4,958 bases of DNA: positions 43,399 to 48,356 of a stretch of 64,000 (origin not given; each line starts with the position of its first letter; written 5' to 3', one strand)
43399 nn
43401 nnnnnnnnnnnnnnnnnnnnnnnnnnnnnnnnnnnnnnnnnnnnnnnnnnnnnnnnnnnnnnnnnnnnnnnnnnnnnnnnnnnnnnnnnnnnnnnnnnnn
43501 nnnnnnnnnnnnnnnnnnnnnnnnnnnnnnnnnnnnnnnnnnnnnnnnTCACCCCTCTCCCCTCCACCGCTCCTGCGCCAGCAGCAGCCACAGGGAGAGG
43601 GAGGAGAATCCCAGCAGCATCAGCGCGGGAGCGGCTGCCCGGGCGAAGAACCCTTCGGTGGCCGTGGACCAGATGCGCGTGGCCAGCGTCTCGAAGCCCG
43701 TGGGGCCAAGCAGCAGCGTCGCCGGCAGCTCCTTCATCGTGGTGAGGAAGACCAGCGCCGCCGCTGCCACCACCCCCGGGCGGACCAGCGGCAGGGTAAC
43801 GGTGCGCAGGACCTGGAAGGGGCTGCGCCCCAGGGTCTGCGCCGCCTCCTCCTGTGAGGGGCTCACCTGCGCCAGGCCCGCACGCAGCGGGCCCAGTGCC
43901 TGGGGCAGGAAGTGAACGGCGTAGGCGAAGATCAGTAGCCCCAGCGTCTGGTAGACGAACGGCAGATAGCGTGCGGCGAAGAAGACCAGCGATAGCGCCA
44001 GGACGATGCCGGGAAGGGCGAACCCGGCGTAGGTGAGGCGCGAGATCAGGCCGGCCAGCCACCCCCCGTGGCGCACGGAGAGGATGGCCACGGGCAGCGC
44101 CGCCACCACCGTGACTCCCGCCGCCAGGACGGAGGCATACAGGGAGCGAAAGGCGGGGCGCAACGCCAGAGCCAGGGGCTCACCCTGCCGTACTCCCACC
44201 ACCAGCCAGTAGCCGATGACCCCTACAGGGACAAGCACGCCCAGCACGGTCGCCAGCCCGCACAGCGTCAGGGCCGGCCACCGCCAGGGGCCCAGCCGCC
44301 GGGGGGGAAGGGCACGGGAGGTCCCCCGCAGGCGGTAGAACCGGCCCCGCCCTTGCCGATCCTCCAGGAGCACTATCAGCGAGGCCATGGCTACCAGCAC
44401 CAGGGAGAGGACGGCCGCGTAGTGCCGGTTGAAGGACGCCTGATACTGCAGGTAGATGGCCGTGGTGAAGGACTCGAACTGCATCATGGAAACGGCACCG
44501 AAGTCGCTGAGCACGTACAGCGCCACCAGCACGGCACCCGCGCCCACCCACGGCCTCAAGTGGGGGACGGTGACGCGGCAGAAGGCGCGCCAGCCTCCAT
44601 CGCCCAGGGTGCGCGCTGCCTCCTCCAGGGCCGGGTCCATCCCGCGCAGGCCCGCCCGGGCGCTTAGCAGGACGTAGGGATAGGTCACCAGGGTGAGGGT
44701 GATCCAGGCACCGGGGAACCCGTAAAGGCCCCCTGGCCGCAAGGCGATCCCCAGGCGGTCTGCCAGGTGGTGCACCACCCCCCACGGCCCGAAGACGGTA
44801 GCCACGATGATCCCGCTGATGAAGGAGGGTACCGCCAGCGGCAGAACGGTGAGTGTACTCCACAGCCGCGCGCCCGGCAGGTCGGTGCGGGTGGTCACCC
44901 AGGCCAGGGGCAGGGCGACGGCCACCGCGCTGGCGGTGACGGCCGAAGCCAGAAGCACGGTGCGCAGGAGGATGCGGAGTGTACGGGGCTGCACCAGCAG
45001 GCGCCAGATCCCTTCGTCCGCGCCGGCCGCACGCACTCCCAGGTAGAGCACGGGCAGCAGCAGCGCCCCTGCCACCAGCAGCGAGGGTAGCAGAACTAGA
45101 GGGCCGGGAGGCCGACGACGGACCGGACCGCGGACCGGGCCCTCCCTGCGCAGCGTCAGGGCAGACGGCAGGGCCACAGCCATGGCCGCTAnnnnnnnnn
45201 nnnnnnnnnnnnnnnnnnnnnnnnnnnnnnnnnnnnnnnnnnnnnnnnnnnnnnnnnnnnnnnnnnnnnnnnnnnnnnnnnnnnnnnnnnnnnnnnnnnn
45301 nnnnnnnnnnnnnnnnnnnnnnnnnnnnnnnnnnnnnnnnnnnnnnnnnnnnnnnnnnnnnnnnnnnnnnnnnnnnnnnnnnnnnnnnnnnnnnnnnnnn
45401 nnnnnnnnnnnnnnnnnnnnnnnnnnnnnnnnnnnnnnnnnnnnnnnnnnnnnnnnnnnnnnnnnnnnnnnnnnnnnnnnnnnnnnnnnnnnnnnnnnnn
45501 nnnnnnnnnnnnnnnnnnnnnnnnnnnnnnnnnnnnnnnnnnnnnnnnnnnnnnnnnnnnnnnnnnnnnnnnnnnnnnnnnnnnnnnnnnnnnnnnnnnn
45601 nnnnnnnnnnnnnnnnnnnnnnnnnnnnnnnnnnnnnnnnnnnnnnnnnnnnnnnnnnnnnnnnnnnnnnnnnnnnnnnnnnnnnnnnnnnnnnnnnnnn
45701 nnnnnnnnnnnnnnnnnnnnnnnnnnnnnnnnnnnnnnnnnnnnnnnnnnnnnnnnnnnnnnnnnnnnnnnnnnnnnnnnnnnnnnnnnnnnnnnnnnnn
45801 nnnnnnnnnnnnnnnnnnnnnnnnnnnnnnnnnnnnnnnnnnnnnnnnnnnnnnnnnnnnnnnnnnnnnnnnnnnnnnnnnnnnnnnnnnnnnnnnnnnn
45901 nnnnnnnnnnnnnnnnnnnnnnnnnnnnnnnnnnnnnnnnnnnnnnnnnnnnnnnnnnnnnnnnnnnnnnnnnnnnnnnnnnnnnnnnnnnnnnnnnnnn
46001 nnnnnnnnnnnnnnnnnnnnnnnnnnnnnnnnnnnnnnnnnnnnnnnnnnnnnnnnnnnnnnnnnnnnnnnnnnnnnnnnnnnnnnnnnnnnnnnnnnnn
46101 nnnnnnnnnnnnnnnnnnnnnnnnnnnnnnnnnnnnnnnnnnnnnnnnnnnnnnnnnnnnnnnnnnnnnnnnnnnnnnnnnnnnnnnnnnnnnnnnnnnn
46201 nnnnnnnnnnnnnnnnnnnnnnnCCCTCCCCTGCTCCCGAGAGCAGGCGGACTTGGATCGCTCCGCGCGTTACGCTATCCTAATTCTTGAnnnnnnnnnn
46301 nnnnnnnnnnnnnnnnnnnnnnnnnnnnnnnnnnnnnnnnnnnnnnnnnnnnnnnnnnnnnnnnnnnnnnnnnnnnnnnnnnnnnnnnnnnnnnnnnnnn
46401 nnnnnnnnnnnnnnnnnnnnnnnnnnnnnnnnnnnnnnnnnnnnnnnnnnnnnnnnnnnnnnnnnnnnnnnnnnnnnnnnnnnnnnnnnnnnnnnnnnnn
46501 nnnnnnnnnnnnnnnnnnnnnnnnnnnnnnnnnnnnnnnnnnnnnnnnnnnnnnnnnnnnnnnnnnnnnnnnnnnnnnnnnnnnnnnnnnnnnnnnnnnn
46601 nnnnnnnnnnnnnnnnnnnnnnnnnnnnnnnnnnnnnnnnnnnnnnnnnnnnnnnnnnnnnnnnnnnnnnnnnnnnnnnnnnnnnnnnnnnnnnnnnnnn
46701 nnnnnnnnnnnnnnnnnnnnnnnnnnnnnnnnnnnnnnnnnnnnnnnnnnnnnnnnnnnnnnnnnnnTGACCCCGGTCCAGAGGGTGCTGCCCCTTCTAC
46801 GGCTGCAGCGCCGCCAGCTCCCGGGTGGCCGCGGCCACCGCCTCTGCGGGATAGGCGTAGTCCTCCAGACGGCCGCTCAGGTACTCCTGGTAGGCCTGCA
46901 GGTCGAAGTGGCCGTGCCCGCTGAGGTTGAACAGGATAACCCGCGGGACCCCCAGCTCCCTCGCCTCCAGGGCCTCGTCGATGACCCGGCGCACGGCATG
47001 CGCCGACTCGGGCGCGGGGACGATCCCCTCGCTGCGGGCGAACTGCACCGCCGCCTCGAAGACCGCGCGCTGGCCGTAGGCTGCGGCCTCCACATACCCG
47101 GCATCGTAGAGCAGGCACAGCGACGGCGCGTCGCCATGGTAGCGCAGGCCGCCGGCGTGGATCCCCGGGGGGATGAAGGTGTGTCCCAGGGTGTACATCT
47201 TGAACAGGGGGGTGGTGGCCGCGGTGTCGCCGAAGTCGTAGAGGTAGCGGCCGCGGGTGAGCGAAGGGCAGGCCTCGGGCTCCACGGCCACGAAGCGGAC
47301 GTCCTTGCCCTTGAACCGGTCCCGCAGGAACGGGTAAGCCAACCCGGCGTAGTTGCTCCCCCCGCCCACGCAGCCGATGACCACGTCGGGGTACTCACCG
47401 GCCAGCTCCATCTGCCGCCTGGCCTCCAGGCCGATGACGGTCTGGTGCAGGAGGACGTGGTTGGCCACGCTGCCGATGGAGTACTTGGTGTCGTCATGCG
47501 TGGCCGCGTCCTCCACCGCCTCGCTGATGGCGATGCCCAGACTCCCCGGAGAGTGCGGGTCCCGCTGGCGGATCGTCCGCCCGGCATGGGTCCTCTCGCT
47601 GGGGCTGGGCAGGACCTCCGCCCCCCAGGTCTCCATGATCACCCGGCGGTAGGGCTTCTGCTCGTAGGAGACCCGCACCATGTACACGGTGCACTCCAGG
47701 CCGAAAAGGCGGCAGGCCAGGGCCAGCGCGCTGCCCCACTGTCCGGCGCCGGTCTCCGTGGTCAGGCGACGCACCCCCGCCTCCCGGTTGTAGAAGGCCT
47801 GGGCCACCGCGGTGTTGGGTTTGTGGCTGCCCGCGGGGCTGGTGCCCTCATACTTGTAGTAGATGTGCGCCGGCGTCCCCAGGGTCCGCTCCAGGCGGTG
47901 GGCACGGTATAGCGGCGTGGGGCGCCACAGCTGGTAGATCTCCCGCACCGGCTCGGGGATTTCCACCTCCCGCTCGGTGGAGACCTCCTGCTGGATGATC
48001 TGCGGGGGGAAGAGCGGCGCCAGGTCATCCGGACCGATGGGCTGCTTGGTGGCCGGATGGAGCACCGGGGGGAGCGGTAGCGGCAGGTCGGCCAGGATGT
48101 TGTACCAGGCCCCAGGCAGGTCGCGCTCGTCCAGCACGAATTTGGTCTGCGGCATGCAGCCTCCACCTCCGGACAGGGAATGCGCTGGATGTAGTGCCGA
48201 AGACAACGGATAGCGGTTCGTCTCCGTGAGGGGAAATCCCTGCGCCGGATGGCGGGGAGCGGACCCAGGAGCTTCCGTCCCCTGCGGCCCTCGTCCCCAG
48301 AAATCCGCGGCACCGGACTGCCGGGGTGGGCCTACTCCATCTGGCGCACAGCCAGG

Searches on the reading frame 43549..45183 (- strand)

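Call 82: search_protein_families(library=pfam, proteins=[window:43549-45183:-], max_evalue=0.0001)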
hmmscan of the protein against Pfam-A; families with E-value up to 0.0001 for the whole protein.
window:43549-45183:- (544 aa): 1 family
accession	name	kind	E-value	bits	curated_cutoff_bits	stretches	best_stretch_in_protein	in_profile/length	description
PF00528.27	BPD_transp_1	-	1.3e-31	110.2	26.4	2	364-539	3-180/184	Binding-protein-dependent transport system inner membrane component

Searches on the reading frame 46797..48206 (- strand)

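Call 82: search_protein_families(library=pfam, proteins=[window:46797-48206:-], max_evalue=0.0001)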
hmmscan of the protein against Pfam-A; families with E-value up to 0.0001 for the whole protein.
window:46797-48206:- (469 aa): 1 family
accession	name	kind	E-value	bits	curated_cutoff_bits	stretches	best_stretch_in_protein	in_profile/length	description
PF00291.31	PALP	-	3.5e-42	145.2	35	1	92-430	3-295/295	Pyridoxal-phosphate dependent enzyme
